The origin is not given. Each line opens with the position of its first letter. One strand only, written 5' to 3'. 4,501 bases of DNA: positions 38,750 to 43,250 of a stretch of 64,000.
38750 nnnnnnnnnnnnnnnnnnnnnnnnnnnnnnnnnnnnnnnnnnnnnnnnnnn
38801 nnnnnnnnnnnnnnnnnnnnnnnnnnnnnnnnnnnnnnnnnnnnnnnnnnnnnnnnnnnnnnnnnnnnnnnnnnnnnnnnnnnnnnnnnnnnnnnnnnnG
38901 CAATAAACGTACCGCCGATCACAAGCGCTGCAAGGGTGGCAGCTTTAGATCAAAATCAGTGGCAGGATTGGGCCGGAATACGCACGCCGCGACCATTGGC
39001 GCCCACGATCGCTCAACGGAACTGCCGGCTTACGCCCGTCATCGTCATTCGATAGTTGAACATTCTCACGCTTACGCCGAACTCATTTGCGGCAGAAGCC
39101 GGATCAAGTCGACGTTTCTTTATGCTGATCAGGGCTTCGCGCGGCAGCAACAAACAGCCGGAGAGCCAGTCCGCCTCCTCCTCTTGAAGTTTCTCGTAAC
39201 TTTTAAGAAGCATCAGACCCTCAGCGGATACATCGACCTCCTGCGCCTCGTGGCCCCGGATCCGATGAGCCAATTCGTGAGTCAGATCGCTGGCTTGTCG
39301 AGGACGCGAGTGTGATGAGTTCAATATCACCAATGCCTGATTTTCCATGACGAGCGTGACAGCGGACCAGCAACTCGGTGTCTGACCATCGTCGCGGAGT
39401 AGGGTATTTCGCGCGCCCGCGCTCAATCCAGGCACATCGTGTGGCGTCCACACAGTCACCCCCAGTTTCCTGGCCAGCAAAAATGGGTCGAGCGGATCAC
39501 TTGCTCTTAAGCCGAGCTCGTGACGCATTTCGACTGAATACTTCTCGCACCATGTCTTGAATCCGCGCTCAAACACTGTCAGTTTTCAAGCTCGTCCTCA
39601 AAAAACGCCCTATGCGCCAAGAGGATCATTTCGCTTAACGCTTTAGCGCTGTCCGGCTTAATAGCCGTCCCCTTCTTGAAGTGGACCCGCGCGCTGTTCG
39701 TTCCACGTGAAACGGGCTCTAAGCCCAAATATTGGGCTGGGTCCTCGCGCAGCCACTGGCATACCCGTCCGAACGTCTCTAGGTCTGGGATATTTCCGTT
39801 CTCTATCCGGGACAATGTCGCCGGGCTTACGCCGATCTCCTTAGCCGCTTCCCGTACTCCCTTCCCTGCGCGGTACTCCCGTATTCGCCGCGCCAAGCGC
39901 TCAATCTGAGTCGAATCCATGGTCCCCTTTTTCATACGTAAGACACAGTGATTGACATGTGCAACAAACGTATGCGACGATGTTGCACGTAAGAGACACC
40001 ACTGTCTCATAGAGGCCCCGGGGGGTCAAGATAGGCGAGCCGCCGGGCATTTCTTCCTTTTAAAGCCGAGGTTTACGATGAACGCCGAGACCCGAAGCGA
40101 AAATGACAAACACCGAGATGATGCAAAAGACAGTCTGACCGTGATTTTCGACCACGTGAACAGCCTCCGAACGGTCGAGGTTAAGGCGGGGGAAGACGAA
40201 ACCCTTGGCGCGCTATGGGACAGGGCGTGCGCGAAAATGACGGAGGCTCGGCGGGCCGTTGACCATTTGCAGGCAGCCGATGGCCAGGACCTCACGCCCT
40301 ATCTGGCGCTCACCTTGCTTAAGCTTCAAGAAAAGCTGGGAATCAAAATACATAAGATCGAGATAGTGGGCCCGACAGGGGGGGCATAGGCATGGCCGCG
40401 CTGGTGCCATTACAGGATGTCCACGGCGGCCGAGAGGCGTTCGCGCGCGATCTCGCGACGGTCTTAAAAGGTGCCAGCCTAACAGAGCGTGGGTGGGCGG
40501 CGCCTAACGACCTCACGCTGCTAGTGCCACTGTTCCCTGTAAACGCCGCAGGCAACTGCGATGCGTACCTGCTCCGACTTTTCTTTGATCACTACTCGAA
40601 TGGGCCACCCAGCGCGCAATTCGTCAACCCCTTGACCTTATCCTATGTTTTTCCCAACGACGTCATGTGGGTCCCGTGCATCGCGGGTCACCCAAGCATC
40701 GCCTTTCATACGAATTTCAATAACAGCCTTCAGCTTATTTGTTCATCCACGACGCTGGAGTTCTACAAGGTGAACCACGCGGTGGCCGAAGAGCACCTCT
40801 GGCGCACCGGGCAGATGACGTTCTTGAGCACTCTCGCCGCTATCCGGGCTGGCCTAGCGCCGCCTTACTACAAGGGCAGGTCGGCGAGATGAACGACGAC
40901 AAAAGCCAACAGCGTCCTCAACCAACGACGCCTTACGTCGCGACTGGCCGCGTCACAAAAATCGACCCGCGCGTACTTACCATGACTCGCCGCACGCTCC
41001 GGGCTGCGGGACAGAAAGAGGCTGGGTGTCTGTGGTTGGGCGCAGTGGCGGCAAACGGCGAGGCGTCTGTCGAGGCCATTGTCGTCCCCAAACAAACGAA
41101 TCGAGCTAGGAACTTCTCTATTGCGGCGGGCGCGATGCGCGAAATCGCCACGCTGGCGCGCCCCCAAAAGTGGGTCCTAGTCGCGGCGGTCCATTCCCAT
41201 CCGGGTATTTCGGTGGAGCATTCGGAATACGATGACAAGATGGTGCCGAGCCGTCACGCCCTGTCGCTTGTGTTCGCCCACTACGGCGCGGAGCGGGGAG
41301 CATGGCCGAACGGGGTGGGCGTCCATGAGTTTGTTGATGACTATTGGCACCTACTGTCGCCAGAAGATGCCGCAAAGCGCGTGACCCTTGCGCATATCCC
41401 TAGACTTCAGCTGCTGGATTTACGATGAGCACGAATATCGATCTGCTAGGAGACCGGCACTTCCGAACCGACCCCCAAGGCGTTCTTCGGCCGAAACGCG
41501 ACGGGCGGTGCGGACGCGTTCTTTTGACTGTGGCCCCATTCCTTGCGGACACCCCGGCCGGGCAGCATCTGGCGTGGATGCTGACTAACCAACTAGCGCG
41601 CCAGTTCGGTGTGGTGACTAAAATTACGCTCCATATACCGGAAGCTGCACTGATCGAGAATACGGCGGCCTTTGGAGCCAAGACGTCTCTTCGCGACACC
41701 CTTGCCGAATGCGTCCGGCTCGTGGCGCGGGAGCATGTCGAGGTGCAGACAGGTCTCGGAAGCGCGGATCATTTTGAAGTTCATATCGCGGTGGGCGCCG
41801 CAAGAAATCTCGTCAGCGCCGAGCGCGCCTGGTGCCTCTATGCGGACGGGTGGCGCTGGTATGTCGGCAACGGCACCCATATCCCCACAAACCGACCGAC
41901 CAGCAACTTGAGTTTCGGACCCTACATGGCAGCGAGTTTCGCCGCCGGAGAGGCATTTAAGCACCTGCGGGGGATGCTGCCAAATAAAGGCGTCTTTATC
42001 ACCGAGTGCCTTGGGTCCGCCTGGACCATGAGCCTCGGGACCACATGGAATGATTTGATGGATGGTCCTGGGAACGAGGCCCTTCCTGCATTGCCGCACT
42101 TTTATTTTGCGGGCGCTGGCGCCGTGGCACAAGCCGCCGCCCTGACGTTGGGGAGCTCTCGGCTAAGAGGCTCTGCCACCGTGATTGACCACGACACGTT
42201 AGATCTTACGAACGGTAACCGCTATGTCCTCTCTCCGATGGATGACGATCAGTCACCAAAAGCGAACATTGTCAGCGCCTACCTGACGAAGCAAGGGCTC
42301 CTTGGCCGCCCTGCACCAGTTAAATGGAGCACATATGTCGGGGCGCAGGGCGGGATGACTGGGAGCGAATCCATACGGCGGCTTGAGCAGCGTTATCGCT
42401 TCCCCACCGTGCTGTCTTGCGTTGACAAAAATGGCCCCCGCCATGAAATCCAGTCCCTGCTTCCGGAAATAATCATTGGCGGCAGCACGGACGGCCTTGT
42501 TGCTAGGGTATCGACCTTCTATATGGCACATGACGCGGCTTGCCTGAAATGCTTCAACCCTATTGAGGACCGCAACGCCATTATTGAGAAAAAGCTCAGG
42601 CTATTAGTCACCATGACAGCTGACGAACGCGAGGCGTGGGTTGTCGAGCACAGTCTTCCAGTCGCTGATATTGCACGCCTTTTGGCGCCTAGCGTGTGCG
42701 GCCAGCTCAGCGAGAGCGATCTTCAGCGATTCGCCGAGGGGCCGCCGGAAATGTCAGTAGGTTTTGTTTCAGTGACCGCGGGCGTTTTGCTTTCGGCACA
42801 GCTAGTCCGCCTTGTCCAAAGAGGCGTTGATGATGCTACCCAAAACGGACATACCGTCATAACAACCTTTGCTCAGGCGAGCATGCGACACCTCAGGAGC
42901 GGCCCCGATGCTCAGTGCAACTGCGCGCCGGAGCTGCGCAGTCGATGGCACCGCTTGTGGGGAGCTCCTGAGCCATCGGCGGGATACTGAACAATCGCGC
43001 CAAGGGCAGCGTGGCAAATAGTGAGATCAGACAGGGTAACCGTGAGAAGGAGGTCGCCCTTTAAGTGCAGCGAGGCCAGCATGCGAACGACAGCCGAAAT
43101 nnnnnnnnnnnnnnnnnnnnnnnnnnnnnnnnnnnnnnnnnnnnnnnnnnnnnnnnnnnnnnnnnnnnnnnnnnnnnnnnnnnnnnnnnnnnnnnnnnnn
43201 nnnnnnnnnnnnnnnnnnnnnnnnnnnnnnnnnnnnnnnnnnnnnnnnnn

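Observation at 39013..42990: Complete bacterial ubiquitination-like operon (Ubl-E2-JAB-E1) with a divergent XRE/ImmA (CapH/CapP-like) regulator pair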

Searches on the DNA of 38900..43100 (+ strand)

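Call 11: search_dna_similar(query=window:38900-43100:+, collection=plasmids, mode=near)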
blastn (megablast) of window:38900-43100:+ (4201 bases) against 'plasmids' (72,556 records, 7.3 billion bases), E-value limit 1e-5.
No match.

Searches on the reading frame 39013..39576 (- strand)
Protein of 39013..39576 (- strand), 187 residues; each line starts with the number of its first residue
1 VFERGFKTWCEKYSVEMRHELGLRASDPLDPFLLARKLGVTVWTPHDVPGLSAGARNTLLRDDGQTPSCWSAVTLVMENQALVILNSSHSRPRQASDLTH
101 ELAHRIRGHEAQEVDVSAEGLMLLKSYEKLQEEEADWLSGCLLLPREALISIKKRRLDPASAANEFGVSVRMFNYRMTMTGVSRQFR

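Call 3: search_protein_families(library=pfam, proteins=[window:39013-39576:-], max_evalue=0.1)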
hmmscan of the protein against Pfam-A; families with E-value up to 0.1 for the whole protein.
window:39013-39576:- (187 aa): 1 family
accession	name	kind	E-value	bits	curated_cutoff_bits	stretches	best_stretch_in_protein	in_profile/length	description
PF06114.19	Peptidase_M78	-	8.8e-15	55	22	1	79-177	27-122/123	IrrE N-terminal-like domain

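Call 4: search_protein_families(library=padloc, proteins=[window:39013-39576:-], max_evalue=0.1)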
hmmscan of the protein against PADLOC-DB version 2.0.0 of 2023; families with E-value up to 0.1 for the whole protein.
window:39013-39576:- (187 aa): 12 families
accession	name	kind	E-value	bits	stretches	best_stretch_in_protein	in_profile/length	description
PDLC04141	capP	-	1.1e-07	29.6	1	66-178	40-151/242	capP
PDLC03950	RmrA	-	5.3e-07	27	1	72-176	174-274/369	-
PDLC03949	RmrA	-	2.5e-06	24.6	1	72-183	167-268/363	-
PDLC03945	RmrA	-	4e-06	24.3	1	77-152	190-259/394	-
PDLC03952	RmrA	-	4.2e-06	23.9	1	75-152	200-273/395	-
PDLC03954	RmrA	-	1.6e-05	22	1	71-150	184-258/380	-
PDLC03944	RmrA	-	0.00015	18.9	1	81-150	185-249/384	-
PDLC03947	RmrA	-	0.00029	17.8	1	78-149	191-257/383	-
PDLC03946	RmrA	-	0.00046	17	1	73-160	169-244/357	-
PDLC03948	RmrA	-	0.0011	15.9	1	78-149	190-256/397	-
PDLC04776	PDC-M69B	-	0.0069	14.1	1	72-150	59-135/272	-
PDLC03943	RmrA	-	0.033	11.3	1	82-151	180-236/370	-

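Call 5: search_protein_families(library=ncbifam, proteins=[window:39013-39576:-], max_evalue=0.1)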
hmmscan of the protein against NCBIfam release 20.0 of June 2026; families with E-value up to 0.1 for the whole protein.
window:39013-39576:- (187 aa): 1 family
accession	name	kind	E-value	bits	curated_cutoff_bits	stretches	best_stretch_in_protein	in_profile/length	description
NF052239.1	antitox_spr1629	equivalog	2.1e-05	23.8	335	1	73-151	188-258/377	spr1629 family repressor/antitoxin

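Call 108: search_solved_structures(query=window:39013-39576:-, max_evalue=1, show_alignments=1)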
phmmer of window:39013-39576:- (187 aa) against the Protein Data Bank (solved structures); distinct sequences matched with E-value up to 1: 0.

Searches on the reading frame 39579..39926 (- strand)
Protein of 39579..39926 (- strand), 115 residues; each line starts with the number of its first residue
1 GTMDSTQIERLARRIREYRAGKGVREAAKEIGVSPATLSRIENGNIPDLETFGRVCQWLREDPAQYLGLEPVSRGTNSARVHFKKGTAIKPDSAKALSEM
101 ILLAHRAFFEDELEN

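Call 3: search_protein_families(library=pfam, proteins=[window:39579-39926:-], max_evalue=0.1)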
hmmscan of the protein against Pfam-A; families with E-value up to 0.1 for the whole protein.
window:39579-39926:- (115 aa): 11 families
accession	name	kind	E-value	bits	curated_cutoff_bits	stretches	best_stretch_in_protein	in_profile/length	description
PF13560.12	HTH_31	-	1.5e-09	38.4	27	1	10-64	1-59/64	Helix-turn-helix domain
PF01381.28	HTH_3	-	3.2e-09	37.1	23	1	15-56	1-45/55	Helix-turn-helix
PF12844.13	HTH_19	-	0.00018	21.8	30.2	1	13-68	2-52/64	Helix-turn-helix domain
PF13443.12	HTH_26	-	0.00065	20.3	22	1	28-71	17-62/63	Cro/C1-type HTH DNA-binding domain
PF13936.12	HTH_38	-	0.00097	19.3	27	1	18-40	17-39/44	Helix-turn-helix domain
PF13518.12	HTH_28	-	0.0029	18.1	25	1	15-42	6-33/52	Helix-turn-helix domain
PF13384.12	HTH_23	-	0.004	17.4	24.6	1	15-41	11-37/50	Homeodomain-like domain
PF01527.26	HTH_Tnp_1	-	0.011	16.4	24.1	1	7-39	11-41/75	Transposase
PF13413.12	HTH_25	-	0.019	15.2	24.6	1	19-51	8-40/62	Helix-turn-helix domain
PF02954.25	HTH_8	-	0.041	14.1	22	0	26-40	23-37/42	Bacterial regulatory protein, Fis family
PF13551.12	HTH_29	-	0.099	13.2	28.1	0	16-40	6-31/64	Winged helix-turn helix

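Call 4: search_protein_families(library=padloc, proteins=[window:39579-39926:-], max_evalue=0.1)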
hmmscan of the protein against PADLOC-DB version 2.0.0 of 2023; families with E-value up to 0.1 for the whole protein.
window:39579-39926:- (115 aa): 10 families
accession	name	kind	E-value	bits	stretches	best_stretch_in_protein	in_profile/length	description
PDLC02926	HTH_VI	-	8.7e-05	20.7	1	8-57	2-51/92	-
PDLC03951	RmrA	-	0.00022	18.3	1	13-93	11-91/400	-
PDLC03946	RmrA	-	0.00045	17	1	19-73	13-67/357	-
PDLC03952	RmrA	-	0.001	16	1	14-88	26-103/395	-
PDLC03947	RmrA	-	0.0012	15.7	1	11-86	12-88/383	-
PDLC03949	RmrA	-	0.0026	14.7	1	11-90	9-83/363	-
PDLC03955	RmrA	-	0.0028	15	1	11-100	27-114/371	-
PDLC03944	RmrA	-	0.0032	14.6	1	10-67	10-65/384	-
PDLC04133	mad1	-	0.0042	15.4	1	24-45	8-29/60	mads_1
PDLC03956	RmrA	-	0.0042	14.2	1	11-74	13-76/399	-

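Call 5: search_protein_families(library=ncbifam, proteins=[window:39579-39926:-], max_evalue=0.1)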
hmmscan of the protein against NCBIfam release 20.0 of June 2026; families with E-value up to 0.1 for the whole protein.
window:39579-39926:- (115 aa): 7 families
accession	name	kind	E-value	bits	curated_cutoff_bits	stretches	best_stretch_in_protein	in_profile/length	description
TIGR02850.1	spore_sigG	equivalog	0.017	14.6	457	1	9-49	211-250/254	RNA polymerase sporulation sigma factor SigG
NF006015.0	PRK08154.1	subfamily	0.043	13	204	1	7-45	27-67/314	anaerobic benzoate catabolism transcriptional regulator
NF058600.1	TransRegSco1979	equivalog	0.049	12.7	350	1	11-46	9-46/280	Sco1979 family transcriptional regulator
NF041951.1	phage_RstR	subfamily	0.056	13.7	80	1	11-100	3-95/108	RstR family transcriptional repressor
TIGR03830.1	CxxCG_CxxCG_HTH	subfamily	0.061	13.1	61.8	1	13-53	68-110/127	type II TA system antitoxin MqsA family protein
NF007271.0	PRK09726.1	equivalog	0.062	13.3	79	1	22-57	26-62/88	type II toxin-antitoxin system antitoxin HipB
NF006071.0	PRK08215.1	equivalog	0.094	12.3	372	0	17-49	221-253/258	RNA polymerase sporulation sigma factor SigG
